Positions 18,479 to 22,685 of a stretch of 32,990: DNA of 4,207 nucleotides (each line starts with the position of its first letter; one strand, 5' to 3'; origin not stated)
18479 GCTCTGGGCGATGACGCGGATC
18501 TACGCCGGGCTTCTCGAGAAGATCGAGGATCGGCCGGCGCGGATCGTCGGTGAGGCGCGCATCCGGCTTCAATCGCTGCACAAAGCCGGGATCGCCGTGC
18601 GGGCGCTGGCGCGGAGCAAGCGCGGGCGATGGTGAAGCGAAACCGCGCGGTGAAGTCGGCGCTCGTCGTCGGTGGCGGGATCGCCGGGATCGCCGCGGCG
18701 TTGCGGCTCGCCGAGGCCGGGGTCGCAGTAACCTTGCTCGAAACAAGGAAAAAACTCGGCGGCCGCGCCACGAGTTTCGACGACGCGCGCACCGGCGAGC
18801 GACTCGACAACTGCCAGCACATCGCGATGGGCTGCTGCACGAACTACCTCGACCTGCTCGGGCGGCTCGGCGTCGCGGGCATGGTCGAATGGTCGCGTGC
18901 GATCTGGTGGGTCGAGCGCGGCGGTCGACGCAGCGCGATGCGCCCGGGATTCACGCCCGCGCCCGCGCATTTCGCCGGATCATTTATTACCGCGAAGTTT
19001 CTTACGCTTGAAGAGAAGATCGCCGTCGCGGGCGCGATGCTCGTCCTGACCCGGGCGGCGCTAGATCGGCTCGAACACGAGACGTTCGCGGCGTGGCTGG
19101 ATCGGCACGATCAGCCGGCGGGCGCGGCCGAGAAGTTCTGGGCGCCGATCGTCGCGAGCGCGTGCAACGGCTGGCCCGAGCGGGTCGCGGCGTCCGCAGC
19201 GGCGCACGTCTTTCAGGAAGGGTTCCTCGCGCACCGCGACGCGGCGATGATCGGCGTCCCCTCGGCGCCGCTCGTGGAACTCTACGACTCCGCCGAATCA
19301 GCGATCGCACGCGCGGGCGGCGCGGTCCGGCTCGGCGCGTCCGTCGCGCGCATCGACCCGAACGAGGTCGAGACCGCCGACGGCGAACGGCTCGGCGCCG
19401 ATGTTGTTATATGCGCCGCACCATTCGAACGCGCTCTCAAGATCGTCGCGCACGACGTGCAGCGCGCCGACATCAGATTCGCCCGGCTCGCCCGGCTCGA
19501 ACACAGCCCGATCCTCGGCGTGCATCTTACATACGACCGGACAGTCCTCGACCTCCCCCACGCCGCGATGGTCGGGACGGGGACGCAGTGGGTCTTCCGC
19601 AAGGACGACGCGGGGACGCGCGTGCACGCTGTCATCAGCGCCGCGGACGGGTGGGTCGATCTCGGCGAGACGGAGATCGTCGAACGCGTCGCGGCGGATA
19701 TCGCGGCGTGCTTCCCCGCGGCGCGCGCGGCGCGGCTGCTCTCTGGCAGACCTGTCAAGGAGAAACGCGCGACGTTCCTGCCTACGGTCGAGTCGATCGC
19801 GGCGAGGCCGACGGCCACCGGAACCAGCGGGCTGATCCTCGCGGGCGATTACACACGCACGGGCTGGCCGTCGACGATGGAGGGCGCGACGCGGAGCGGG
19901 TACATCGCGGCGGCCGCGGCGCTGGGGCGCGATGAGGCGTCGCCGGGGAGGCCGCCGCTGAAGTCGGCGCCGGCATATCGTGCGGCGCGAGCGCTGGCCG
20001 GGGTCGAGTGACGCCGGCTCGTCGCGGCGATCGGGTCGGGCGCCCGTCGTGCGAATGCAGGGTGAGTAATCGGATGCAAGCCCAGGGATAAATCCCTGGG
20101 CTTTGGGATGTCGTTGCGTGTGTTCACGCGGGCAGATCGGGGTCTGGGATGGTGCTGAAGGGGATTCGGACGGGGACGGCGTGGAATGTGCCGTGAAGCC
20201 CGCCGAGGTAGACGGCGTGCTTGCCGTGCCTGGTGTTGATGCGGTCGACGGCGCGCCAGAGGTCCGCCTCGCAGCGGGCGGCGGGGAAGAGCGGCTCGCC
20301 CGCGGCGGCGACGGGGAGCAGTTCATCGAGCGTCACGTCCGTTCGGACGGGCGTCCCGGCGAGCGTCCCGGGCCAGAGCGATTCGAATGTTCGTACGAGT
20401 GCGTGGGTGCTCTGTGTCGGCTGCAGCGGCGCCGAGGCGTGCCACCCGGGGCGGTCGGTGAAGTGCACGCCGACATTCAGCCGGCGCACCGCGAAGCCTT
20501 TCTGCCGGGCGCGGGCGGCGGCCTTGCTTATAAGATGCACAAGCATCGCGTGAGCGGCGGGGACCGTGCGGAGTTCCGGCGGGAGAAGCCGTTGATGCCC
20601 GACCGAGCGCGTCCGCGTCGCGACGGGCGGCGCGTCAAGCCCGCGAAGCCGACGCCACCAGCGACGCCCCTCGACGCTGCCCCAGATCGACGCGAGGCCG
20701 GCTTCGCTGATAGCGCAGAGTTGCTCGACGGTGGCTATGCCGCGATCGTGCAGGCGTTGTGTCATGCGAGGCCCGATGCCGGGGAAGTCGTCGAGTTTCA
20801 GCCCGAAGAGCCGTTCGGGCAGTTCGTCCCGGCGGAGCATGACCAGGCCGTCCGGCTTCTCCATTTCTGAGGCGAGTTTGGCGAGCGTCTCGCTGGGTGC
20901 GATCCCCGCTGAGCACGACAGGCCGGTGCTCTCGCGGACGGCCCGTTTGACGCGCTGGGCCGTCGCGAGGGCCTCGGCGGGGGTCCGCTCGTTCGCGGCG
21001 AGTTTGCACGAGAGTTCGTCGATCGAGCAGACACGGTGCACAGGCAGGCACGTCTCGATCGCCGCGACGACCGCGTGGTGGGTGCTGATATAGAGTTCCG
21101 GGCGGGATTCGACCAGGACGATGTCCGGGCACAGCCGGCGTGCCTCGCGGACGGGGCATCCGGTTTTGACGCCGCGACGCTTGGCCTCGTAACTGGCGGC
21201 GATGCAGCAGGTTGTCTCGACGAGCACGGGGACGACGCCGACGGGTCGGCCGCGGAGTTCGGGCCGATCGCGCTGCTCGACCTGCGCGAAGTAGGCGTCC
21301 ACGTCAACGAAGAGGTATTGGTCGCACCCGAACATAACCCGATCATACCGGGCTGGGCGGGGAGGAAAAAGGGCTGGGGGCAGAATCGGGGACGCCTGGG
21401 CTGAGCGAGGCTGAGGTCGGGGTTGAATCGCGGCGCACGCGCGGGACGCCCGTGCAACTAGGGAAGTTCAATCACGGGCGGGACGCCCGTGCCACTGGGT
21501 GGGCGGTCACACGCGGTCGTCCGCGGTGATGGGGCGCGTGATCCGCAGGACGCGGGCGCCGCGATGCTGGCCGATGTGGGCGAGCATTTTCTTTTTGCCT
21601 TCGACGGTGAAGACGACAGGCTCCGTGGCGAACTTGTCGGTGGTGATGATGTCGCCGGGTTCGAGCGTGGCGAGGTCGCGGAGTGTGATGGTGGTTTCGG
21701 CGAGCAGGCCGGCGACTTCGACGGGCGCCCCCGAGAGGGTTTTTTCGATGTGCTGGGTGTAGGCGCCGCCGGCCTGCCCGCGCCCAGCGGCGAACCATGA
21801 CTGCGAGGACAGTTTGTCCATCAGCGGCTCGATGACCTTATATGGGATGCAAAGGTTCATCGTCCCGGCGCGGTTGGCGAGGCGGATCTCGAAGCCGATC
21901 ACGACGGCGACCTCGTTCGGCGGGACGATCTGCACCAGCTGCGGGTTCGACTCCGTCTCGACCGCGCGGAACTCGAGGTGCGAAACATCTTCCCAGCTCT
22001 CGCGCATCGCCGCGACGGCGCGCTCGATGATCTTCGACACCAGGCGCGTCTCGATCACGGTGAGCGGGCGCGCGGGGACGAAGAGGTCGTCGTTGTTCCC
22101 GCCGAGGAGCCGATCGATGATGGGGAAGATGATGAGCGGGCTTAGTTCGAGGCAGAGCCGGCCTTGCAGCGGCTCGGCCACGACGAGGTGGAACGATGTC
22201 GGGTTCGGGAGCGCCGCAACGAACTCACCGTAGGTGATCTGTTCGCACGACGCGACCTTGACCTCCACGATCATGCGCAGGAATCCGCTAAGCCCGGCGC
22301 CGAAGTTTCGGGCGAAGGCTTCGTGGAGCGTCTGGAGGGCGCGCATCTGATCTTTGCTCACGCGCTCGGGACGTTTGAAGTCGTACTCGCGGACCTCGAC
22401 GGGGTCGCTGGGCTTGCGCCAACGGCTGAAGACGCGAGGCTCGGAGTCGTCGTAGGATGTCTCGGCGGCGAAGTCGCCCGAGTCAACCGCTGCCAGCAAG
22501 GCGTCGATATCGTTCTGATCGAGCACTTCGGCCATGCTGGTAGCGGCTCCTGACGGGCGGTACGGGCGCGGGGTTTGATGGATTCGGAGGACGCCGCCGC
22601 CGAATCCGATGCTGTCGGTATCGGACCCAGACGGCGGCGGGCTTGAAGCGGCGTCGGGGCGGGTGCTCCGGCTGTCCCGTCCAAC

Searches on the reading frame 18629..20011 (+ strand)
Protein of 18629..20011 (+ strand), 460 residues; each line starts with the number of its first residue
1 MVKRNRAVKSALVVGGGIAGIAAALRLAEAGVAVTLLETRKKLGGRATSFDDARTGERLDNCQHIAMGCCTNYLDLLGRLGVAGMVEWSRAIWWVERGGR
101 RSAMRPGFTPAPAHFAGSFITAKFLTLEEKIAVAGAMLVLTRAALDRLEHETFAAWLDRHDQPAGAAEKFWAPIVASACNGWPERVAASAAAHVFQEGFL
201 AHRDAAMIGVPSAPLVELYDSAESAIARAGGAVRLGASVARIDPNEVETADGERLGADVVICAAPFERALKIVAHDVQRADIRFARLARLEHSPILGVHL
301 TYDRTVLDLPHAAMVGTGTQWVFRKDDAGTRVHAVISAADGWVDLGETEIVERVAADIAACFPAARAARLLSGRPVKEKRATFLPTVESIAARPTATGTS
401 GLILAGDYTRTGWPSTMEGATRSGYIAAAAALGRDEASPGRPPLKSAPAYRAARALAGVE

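Call 17: search_protein_families(library=pfam, proteins=[window:18629-20011:+], max_evalue=0.001)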
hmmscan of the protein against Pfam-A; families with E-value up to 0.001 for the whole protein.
window:18629-20011:+ (460 aa): 10 families
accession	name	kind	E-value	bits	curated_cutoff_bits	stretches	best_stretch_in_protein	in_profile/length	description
PF01593.30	Amino_oxidase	-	2.1e-38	133.2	19.8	1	18-431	1-442/443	Flavin containing amine oxidoreductase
PF13450.12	NAD_binding_8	-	8.4e-13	48.8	21.9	1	13-68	1-54/68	NAD(P)-binding Rossmann-like domain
PF12831.13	FAD_oxidored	-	4e-08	33.4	27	1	12-49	3-40/416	FAD dependent oxidoreductase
PF01266.30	DAO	-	4.6e-08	33.4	27.9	1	12-415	3-342/353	FAD dependent oxidoreductase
PF07992.20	Pyr_redox_2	-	6.4e-07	29.5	26.1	1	11-42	3-35/291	Pyridine nucleotide-disulphide oxidoreductase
PF00890.30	FAD_binding_2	-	5.2e-05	23.1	20.4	1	11-47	2-37/414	FAD binding domain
PF01134.28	GIDA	-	6.7e-05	22.6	22.1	1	12-47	3-29/391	Glucose inhibited division protein A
PF01494.25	FAD_binding_3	-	0.00031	20.5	22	1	11-42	4-35/349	FAD binding domain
PF05834.18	Lycopene_cycl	-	0.00039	20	23.4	0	12-62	3-57/380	Lycopene cyclase protein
PF03486.20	HI0933_like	-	0.00069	19.6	50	0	11-45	3-37/244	HI0933-like protein Rossmann domain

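Call 18: search_protein_families(library=ncbifam, proteins=[window:18629-20011:+], max_evalue=0.00001)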
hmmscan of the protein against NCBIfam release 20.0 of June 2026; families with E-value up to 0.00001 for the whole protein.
window:18629-20011:+ (460 aa): 19 families
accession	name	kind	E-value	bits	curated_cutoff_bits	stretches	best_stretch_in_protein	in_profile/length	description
TIGR03467.1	HpnE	equivalog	3.7e-120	402.2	283.05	1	12-432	2-429/430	hydroxysqualene dehydroxylase HpnE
TIGR02731.1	phytoene_desat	equivalog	2.1e-26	92.7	569.4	1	13-430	4-451/453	15-cis-phytoene desaturase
TIGR02732.1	zeta_caro_desat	equivalog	1.6e-25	90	622.15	2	13-309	4-324/474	9,9'-di-cis-zeta-carotene desaturase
NF005560.0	PRK07233.1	equivalog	3.5e-20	72.2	252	1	12-287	4-274/435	hypothetical protein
TIGR02734.1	crtI_fam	subfamily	3.3e-14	52.5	238.1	1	11-53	1-43/504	phytoene desaturase family protein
NF040770.1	hetero_SS_HdrA2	exception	4e-09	35.1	1100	1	5-52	136-183/777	CoB-CoM heterodisulfide reductase HdrA2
NF005313.0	PRK06847.1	subfamily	3.7e-08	32.7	372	1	7-42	3-38/375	hypothetical protein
TIGR03197.1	MnmC_Cterm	equivalog_domain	6.4e-08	32.1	174.2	1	11-49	2-40/400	FAD-dependent 5-carboxymethylaminomethyl-2-thiouridine(34) oxidoreductase MnmC1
NF058655.1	CrtID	equivalog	7.2e-08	31.7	640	1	12-52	2-42/478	bifunctional phytoene desaturase/3,4-desaturase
NF041778.1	hetero_SS_HdrA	equivalog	1.2e-07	29.9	1400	1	8-59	142-193/771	ferredoxin:CoB-CoM heterodisulfide reductase subunit HdrA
NF045637.1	carotdesatCrtDProt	equivalog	1.7e-07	30.1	580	1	12-49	2-39/485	1-hydroxycarotenoid 3,4-desaturase CrtD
NF005547.0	PRK07208.1-3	equivalog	1.9e-07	30.2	380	1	9-80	5-74/465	hypothetical protein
NF002480.1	PRK01747.1-1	equivalog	5.6e-07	28.4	540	1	6-48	246-288/645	bifunctional tRNA (5-methylaminomethyl-2-thiouridine)(34)-methyltransferase MnmC2/FAD-dependent 5-carboxymethylaminomethyl-2-thiouridine(34)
NF041891.1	hdrA_Methbact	equivalog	1.2e-06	27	1300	1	6-48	131-173/762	ferredoxin:CoB-CoM heterodisulfide reductase subunit HdrA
TIGR02733.1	desat_CrtD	equivalog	2.6e-06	26.4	549.7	1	10-51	3-44/492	C-3',4' desaturase CrtD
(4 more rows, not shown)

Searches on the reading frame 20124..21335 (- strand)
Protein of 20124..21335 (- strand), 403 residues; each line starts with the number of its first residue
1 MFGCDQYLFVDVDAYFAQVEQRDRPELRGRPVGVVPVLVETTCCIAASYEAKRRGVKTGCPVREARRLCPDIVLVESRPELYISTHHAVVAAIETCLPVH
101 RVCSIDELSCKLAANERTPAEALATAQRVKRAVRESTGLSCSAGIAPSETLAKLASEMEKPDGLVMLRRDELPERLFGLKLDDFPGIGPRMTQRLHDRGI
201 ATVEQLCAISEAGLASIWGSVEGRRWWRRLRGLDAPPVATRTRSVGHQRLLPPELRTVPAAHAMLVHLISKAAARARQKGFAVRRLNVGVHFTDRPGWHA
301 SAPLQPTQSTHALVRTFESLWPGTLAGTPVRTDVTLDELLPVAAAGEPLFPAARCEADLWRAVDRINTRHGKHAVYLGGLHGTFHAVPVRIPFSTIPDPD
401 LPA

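Call 17: search_protein_families(library=pfam, proteins=[window:20124-21335:-], max_evalue=0.001)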
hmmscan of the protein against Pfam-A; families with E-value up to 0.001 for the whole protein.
window:20124-21335:- (403 aa): 5 families
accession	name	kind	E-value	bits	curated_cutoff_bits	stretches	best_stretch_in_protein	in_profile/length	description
PF00817.25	IMS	-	1.7e-38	132.3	23.2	1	10-157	1-148/148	impB/mucB/samB family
PF11799.13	IMS_C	-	5.3e-09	36.9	20.7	1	243-331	2-90/109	impB/mucB/samB family C-terminal domain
PF21999.2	IMS_HHH_1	-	2.6e-07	31.4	27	1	182-234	1-53/53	DNA polymerase-iota, thumb domain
PF11798.14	IMS_HHH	-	7.7e-05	23.1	24.4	1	170-200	2-32/32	IMS family HHH motif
PF14520.12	HHH_5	-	0.00013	22.8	27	1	180-217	3-40/57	Helix-hairpin-helix domain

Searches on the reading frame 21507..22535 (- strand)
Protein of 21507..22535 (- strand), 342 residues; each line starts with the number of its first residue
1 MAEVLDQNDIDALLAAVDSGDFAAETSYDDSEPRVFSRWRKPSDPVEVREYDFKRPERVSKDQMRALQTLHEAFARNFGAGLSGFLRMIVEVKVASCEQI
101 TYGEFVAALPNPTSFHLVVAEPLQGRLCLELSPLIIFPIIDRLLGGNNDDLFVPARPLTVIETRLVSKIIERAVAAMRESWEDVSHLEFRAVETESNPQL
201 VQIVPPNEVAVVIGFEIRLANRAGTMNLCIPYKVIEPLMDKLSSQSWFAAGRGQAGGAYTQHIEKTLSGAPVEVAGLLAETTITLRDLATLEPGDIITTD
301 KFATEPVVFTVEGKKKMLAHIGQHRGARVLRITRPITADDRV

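Call 17: search_protein_families(library=pfam, proteins=[window:21507-22535:-], max_evalue=0.001)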
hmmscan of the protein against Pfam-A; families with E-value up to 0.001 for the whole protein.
window:21507-22535:- (342 aa): 2 families
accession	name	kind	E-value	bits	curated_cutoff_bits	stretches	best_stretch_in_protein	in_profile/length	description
PF02154.20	FliM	-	1.7e-64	217.7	27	1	51-242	1-192/192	Flagellar motor switch protein FliM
PF01052.25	FliMN_C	-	5.2e-18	65.2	23.8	1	267-336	3-72/73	Type III flagellar switch regulator (C-ring) FliN C-term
